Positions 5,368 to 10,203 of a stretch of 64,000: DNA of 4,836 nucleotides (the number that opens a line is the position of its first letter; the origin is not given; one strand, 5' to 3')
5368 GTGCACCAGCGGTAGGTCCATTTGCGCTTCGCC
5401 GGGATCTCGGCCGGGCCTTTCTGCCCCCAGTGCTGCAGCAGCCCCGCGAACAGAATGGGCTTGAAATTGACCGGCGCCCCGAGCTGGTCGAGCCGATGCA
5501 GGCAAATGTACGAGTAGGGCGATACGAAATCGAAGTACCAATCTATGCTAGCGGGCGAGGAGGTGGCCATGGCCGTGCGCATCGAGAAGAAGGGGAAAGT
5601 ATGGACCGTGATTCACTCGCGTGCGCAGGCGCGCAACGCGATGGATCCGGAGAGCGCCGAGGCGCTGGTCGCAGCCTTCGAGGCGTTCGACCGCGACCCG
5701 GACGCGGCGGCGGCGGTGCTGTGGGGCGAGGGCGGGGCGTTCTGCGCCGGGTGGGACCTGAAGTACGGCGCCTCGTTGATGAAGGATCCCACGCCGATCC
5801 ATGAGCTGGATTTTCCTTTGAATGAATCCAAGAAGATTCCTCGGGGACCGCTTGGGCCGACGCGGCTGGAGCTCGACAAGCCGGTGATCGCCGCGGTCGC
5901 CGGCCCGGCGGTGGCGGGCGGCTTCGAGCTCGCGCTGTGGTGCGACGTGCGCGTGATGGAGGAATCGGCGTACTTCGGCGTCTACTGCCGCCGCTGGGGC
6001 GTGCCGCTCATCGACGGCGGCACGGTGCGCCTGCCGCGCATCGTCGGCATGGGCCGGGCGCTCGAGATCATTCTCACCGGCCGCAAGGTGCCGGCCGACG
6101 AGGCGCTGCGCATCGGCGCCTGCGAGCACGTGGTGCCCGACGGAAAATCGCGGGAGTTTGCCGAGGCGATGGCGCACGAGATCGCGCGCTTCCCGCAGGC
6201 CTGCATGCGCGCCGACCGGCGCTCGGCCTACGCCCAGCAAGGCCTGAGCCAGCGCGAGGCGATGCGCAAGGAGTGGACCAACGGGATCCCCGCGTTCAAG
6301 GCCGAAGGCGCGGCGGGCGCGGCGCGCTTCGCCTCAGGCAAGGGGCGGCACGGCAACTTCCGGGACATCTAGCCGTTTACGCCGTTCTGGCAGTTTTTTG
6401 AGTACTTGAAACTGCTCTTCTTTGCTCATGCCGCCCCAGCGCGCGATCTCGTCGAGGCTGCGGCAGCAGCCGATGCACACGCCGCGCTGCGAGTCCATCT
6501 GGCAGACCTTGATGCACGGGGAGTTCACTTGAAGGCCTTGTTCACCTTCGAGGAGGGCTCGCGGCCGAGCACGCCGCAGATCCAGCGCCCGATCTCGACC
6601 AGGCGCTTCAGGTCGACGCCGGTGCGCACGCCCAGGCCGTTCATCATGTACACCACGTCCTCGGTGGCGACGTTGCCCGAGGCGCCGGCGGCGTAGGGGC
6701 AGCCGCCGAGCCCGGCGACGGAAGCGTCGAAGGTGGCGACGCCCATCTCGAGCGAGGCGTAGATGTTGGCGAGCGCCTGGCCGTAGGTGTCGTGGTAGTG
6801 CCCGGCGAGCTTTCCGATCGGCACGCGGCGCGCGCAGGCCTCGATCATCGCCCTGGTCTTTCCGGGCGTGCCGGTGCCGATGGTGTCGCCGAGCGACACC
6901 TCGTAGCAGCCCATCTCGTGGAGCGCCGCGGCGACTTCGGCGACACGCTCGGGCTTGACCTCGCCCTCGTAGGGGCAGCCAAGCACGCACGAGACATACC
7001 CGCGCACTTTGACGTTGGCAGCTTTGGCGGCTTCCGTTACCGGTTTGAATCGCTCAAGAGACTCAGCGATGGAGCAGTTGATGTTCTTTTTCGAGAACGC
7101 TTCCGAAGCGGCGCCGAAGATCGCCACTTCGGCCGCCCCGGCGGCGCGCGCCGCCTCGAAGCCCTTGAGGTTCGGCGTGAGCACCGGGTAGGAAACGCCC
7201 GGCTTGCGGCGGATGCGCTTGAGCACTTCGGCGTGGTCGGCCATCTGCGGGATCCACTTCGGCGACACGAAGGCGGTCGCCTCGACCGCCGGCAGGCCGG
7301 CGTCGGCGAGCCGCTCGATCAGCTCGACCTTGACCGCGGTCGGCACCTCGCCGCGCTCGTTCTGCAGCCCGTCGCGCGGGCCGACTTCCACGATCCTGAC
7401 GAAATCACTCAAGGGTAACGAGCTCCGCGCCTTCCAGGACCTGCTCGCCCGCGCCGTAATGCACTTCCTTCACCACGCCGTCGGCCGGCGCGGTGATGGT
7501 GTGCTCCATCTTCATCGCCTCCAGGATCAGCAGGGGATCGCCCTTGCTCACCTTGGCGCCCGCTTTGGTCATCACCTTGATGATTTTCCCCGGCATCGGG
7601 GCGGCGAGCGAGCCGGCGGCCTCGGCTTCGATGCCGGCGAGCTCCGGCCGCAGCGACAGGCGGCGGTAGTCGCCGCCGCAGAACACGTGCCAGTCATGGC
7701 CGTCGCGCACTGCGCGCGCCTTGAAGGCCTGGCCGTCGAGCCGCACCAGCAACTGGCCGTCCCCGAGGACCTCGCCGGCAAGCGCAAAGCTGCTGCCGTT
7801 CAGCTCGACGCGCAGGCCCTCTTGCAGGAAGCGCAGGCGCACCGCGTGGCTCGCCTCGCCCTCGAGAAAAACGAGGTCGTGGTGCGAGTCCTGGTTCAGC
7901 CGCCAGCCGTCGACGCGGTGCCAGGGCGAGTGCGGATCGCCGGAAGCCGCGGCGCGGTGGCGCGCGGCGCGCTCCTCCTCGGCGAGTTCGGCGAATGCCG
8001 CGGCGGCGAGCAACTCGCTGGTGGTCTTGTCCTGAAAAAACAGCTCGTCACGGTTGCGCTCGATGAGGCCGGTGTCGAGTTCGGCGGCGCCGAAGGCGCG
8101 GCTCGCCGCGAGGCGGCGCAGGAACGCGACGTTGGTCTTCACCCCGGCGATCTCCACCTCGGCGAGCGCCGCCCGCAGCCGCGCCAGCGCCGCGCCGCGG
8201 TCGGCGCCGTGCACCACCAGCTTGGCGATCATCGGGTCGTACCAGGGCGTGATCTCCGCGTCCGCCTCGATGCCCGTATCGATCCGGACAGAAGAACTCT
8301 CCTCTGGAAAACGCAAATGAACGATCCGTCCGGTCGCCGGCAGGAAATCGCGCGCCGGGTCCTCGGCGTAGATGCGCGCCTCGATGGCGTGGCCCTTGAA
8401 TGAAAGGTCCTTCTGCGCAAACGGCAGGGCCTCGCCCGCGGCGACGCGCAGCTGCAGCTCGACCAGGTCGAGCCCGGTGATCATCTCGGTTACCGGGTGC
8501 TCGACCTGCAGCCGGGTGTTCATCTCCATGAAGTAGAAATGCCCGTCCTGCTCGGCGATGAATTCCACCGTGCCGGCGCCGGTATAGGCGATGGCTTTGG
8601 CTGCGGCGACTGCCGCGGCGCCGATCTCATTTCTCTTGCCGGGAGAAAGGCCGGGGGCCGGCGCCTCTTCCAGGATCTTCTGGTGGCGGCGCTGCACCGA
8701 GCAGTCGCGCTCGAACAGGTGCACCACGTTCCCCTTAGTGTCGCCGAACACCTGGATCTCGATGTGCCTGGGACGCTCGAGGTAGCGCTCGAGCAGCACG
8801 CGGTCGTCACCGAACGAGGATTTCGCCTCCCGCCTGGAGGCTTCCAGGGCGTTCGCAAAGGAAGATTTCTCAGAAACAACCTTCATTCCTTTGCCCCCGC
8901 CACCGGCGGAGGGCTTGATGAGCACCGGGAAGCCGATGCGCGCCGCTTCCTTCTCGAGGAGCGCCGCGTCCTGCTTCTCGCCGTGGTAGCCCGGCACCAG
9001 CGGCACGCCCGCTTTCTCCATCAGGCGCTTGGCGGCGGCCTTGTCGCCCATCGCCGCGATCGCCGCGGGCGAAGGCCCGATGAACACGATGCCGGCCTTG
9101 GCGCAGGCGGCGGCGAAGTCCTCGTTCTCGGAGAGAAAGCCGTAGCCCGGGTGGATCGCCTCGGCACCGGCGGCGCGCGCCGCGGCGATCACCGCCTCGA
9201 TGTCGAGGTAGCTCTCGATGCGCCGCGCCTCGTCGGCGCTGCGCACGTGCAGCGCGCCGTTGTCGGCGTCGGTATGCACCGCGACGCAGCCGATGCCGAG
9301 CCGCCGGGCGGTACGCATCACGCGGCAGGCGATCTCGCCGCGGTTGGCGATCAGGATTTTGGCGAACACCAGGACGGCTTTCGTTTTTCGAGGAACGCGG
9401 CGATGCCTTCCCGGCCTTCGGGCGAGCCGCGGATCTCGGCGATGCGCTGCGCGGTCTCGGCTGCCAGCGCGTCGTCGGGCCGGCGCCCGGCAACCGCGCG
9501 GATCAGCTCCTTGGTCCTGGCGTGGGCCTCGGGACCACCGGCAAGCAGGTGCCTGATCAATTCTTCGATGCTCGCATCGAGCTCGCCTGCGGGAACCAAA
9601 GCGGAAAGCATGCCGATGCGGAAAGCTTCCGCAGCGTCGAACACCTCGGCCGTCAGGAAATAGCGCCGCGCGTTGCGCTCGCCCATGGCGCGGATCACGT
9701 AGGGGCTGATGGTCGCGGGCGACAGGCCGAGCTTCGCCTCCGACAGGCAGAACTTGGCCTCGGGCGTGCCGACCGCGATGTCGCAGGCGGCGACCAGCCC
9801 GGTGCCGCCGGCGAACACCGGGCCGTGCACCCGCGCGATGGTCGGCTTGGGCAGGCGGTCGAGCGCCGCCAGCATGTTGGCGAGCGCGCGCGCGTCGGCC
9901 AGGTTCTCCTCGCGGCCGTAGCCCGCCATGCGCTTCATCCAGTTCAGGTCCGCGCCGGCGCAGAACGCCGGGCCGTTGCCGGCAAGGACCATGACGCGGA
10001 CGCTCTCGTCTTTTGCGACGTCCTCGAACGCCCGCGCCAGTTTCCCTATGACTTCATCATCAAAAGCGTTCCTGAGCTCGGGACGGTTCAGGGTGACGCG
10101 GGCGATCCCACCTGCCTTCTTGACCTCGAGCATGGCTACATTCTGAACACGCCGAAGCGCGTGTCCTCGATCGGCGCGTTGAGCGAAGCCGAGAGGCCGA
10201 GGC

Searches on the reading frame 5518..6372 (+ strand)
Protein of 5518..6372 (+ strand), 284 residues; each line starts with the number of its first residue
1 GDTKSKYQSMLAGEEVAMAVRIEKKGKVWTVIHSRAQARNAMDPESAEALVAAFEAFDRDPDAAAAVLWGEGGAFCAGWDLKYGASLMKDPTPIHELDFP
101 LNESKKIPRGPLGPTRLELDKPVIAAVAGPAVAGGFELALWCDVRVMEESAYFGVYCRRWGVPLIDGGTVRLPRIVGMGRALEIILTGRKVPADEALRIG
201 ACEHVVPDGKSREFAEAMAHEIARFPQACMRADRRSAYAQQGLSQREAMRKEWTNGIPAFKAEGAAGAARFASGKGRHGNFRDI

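Call 57: search_protein_families(library=pfam, proteins=[window:5518-6372:+], max_evalue=0.00001)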
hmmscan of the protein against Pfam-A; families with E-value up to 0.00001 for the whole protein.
window:5518-6372:+ (284 aa): 2 families
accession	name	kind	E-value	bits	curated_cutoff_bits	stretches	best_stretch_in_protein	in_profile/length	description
PF00378.25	ECH_1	-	4.4e-36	124.9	27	1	28-241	6-209/251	Enoyl-CoA hydratase/isomerase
PF16113.10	ECH_2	-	2.8e-14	53.8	27.2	1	34-223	7-189/335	Enoyl-CoA hydratase/isomerase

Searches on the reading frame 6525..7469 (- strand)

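Call 57: search_protein_families(library=pfam, proteins=[window:6525-7469:-], max_evalue=0.00001)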
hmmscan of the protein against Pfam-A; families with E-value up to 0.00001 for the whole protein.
window:6525-7469:- (314 aa): 1 family
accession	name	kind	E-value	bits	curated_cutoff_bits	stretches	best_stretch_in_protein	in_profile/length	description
PF00682.25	HMGL-like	-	2.2e-58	198.1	29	1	24-296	2-259/260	HMGL-like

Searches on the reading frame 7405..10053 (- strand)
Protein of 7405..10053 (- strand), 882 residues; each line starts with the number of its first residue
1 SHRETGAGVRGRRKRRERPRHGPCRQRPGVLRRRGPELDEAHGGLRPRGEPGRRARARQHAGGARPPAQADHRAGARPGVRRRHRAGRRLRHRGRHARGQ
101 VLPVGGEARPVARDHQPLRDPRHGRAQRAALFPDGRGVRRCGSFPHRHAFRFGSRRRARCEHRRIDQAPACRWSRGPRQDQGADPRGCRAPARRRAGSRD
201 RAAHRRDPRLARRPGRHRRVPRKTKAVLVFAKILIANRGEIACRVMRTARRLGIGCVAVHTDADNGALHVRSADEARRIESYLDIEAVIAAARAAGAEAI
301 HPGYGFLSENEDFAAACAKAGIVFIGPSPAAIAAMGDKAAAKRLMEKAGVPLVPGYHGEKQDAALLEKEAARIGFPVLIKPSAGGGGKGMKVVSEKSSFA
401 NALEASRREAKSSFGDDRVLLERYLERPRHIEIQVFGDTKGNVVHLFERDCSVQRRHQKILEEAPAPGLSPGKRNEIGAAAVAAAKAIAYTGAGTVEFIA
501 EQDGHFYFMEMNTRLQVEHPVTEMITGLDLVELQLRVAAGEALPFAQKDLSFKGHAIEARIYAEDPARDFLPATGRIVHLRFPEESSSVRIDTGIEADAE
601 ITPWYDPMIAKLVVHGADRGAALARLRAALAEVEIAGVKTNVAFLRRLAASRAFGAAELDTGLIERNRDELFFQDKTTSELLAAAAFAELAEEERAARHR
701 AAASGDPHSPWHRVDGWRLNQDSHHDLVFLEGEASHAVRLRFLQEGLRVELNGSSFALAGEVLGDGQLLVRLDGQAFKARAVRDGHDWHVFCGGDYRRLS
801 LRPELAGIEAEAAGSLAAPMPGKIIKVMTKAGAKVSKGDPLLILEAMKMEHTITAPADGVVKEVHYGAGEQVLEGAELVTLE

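Call 57: search_protein_families(library=pfam, proteins=[window:7405-10053:-], max_evalue=0.00001)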
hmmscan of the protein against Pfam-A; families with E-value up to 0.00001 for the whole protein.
window:7405-10053:- (882 aa): 7 families
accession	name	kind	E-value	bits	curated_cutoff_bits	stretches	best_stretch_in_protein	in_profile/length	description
PF02786.22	CPSase_L_D2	-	1.8e-76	256.8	19.8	1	337-544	1-209/211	Carbamoyl-phosphate synthase L chain, ATP binding domain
PF00289.28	Biotin_carb_N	-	3.1e-40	137.5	25.5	1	230-332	2-110/110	Biotin carboxylase, N-terminal domain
PF02785.25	Biotin_carb_C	-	3.6e-37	127.2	32.4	1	558-665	1-107/108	Biotin carboxylase C-terminal domain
PF00364.28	Biotin_lipoyl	-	6.8e-19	67.9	22.1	1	816-881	3-73/73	Biotin-requiring enzyme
PF21139.3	BT_MCC_alpha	-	1.2e-14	55.1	31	1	680-799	3-113/118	Methylcrotonyl-CoA carboxylase, alpha-subunit, BT domain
PF07478.18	Dala_Dala_lig_C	-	1.9e-12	47.6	24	1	346-513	3-174/204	D-ala D-ala ligase C-terminus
PF02222.28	ATP-grasp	-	1.2e-08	35.2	27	1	345-514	3-162/179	ATP-grasp domain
